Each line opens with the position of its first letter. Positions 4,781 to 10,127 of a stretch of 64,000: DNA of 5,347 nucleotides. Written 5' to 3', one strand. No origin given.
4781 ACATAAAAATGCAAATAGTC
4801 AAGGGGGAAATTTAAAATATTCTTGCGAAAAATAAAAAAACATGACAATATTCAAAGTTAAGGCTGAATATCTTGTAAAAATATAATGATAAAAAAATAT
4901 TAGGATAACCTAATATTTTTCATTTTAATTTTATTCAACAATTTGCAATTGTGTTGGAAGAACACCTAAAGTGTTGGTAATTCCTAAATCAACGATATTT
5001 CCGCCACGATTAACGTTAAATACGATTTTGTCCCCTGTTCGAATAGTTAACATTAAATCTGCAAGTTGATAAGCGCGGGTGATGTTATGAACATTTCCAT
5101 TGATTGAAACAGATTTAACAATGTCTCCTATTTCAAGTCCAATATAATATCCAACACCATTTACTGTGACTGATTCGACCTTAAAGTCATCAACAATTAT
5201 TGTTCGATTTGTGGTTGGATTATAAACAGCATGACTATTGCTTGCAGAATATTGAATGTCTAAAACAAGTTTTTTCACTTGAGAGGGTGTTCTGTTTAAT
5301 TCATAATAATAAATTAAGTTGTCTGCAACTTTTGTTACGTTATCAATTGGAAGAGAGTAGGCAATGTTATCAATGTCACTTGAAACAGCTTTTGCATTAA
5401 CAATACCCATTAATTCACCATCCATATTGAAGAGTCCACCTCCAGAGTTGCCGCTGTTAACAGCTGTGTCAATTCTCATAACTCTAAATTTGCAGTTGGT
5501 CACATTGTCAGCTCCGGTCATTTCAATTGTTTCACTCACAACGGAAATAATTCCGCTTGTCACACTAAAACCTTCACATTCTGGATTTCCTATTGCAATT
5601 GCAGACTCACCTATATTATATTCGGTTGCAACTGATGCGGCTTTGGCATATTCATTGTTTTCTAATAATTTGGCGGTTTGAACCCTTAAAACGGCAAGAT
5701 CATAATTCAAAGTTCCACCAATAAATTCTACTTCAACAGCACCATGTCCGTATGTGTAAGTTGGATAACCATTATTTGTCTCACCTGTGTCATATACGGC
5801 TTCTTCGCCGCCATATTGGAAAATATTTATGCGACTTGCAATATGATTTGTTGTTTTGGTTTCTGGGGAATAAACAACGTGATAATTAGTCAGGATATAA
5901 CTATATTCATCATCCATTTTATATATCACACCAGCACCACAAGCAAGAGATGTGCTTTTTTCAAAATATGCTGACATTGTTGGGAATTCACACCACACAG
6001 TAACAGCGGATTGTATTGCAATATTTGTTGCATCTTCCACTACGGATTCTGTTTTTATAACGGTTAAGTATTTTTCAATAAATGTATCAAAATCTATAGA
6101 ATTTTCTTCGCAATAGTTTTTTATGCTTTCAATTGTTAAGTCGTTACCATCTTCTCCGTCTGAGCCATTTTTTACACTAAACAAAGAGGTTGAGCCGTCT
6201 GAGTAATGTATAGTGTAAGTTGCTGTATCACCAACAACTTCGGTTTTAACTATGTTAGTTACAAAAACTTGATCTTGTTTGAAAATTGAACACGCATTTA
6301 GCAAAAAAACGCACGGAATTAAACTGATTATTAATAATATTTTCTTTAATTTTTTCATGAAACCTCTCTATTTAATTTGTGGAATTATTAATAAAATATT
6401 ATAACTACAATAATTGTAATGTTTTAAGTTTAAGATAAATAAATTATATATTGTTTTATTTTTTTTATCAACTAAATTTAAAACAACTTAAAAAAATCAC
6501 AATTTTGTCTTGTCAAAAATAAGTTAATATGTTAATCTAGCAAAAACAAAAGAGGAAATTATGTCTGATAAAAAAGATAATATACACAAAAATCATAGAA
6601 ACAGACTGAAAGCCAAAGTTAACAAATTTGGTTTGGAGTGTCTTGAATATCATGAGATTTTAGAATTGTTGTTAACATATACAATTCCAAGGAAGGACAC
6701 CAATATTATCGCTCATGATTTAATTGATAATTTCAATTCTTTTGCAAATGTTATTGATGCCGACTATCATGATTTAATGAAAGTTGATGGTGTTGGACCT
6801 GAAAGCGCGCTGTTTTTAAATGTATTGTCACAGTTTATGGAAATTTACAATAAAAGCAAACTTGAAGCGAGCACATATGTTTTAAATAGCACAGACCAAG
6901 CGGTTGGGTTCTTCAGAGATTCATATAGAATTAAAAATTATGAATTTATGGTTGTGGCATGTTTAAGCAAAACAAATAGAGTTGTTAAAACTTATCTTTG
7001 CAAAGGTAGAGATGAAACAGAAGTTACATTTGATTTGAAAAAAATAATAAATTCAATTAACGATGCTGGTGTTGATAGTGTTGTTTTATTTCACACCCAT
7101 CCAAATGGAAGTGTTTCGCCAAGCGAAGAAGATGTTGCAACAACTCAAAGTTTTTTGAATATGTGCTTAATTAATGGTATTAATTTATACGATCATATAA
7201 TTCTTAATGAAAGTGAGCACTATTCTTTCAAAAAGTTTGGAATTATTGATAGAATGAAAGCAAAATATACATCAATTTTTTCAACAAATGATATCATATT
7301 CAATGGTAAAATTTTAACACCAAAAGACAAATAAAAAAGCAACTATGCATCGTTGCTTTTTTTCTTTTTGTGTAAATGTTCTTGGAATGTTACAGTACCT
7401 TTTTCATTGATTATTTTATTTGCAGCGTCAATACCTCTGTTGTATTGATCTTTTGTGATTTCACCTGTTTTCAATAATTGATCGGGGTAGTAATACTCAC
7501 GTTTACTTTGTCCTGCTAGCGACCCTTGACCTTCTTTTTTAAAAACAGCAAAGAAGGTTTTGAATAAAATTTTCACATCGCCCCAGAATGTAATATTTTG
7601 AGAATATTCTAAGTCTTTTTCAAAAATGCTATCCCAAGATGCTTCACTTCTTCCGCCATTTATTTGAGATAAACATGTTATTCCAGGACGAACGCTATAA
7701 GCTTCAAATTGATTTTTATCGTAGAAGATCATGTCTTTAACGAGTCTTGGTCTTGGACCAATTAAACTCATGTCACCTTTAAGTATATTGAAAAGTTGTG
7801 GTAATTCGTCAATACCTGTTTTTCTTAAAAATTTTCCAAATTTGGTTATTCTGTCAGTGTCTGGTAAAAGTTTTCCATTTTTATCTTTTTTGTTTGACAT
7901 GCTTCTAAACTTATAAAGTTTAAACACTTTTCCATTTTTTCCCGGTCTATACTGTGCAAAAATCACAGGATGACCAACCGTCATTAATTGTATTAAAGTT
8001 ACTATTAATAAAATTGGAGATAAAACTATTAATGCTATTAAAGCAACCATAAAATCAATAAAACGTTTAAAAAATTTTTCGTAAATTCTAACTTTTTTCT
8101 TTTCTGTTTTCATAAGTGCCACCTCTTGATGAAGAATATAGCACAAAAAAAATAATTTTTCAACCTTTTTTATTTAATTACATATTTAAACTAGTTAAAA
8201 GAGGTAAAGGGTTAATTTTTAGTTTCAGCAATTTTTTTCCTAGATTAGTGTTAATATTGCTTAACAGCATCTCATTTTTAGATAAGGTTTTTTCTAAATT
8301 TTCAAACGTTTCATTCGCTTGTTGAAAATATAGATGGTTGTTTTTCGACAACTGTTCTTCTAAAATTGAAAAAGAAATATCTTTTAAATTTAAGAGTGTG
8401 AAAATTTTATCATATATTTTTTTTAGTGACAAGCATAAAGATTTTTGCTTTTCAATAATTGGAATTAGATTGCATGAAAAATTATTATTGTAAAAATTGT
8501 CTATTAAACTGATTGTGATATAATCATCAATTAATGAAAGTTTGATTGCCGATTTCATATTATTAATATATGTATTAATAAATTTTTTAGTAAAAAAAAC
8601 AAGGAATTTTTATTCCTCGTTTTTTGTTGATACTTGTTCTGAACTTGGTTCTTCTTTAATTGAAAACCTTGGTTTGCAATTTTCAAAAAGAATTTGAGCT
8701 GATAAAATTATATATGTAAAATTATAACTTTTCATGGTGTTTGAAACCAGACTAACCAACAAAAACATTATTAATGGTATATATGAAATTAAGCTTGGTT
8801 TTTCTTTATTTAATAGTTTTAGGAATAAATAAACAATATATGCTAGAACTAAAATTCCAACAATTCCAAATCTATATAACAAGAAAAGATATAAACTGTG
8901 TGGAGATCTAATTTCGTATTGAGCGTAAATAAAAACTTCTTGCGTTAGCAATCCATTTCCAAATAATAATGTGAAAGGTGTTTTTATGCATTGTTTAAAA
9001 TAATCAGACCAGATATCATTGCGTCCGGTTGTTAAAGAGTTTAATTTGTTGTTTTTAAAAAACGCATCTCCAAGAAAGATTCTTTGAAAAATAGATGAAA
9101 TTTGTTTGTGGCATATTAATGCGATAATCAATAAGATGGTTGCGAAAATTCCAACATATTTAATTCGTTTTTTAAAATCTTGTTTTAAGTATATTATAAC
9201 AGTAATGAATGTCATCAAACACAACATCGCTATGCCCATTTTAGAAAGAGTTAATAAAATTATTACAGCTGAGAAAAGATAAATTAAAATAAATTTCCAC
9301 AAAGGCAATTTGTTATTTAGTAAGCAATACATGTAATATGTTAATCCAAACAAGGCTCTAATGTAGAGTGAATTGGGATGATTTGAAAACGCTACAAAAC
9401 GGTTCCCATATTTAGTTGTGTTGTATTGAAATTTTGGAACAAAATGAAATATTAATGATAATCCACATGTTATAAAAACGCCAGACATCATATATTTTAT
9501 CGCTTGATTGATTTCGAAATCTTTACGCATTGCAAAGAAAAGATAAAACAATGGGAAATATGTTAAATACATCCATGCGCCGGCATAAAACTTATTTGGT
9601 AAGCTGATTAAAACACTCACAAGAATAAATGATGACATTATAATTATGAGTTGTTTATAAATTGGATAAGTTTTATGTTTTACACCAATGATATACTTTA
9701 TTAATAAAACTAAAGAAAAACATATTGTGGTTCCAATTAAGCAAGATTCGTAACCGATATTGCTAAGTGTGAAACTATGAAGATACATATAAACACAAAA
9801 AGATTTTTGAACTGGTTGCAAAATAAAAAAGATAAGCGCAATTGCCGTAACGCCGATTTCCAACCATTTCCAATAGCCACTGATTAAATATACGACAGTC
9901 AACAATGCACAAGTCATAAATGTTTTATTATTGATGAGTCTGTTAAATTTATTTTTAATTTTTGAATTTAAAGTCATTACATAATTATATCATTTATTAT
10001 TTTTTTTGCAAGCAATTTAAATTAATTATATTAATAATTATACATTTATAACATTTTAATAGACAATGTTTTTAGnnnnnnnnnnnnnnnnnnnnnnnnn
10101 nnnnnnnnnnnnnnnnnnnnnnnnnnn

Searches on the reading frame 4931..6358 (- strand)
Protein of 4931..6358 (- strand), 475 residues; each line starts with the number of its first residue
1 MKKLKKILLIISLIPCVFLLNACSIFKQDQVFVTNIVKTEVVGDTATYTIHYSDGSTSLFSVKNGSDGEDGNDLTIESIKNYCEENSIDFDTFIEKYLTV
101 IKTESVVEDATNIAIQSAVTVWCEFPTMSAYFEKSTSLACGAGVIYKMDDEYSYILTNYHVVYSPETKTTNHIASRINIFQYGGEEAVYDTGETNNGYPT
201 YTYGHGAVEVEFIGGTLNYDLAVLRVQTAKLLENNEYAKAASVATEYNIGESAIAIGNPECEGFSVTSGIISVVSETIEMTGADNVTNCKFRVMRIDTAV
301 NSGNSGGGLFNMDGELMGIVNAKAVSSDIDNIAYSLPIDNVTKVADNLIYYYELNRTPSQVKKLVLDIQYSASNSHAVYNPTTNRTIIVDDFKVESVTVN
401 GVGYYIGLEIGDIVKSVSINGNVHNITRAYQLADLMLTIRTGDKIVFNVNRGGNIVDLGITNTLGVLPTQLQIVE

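Call 45: search_protein_families(library=pfam, proteins=[window:4931-6358:-], max_evalue=0.001)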
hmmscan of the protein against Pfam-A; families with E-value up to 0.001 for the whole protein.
window:4931-6358:- (475 aa): 2 families
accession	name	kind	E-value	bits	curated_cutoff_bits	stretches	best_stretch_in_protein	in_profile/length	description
PF13365.12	Trypsin_2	-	6.6e-18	66.3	27.6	1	141-319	1-144/144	Trypsin-like peptidase domain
PF00089.32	Trypsin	-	2.2e-14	54.2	20.6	1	133-343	20-218/220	Trypsin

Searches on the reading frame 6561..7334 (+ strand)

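Call 45: search_protein_families(library=pfam, proteins=[window:6561-7334:+], max_evalue=0.001)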
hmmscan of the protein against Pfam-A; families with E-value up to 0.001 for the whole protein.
window:6561-7334:+ (257 aa): 5 families
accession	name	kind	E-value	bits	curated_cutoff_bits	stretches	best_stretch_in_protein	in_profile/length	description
PF04002.20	RadC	-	6.3e-21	75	22.1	1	109-225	2-118/121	RadC-like JAB domain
PF14464.11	Prok-JAB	-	1.3e-05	25.5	25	1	155-197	50-92/114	Prokaryotic homologs of the JAB domain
PF20582.4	UPF0758_N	-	0.00016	22.2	27.1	1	14-83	8-76/77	UPF0758 N-terminal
PF12826.13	HHH_2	-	0.00053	20.5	27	0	50-83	15-48/64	Helix-hairpin-helix motif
PF00633.29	HHH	-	0.00098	19.3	24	0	60-83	1-24/30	Helix-hairpin-helix motif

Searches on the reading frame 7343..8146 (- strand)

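Call 45: search_protein_families(library=pfam, proteins=[window:7343-8146:-], max_evalue=0.001)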
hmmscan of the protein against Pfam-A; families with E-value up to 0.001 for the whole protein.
window:7343-8146:- (267 aa): 1 family
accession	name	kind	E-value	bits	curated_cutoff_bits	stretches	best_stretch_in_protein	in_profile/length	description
PF02397.22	Bac_transf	-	1.8e-62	210.5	27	1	27-203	1-179/179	Bacterial sugar transferase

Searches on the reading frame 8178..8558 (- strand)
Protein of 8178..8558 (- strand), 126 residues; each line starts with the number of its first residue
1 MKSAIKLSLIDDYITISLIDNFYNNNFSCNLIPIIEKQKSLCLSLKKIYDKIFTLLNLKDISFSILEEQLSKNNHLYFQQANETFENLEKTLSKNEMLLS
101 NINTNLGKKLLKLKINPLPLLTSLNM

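Call 39: search_protein_families(library=pfam, proteins=[window:8178-8558:-], max_evalue=0.001)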
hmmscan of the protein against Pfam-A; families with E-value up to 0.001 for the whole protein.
window:8178-8558:- (126 aa): 0 families

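Call 59: search_solved_structures(query=window:8178-8558:-, max_evalue=1)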
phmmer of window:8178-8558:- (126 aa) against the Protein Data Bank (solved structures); distinct sequences matched with E-value up to 1: 1.
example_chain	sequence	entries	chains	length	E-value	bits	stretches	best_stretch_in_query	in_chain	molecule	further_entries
10lk_L2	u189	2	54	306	0.28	14.8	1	44-108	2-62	Flagellar Coiling Protein A (FcpA) | Flagellar Coiling Protein FcpA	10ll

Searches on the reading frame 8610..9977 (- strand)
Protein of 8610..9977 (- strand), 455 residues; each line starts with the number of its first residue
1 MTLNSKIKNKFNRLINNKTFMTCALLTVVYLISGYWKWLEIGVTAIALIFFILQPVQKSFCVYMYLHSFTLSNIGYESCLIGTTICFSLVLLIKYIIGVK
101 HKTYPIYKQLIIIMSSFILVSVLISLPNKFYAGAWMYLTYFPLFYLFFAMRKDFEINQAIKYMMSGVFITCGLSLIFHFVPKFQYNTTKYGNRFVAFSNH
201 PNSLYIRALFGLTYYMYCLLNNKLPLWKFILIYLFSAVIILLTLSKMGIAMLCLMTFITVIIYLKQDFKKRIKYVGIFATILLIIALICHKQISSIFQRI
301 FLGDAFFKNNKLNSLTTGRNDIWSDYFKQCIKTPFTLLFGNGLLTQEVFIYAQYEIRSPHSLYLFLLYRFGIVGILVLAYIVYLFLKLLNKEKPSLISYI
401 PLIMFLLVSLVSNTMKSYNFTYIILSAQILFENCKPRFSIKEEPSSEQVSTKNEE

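Call 45: search_protein_families(library=pfam, proteins=[window:8610-9977:-], max_evalue=0.001)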
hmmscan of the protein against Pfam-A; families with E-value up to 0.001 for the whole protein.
window:8610-9977:- (455 aa): 1 family
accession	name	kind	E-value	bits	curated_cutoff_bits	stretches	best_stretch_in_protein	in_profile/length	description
PF04932.20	Wzy_C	-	2.5e-11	44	31.7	1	232-378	2-148/149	O-Antigen ligase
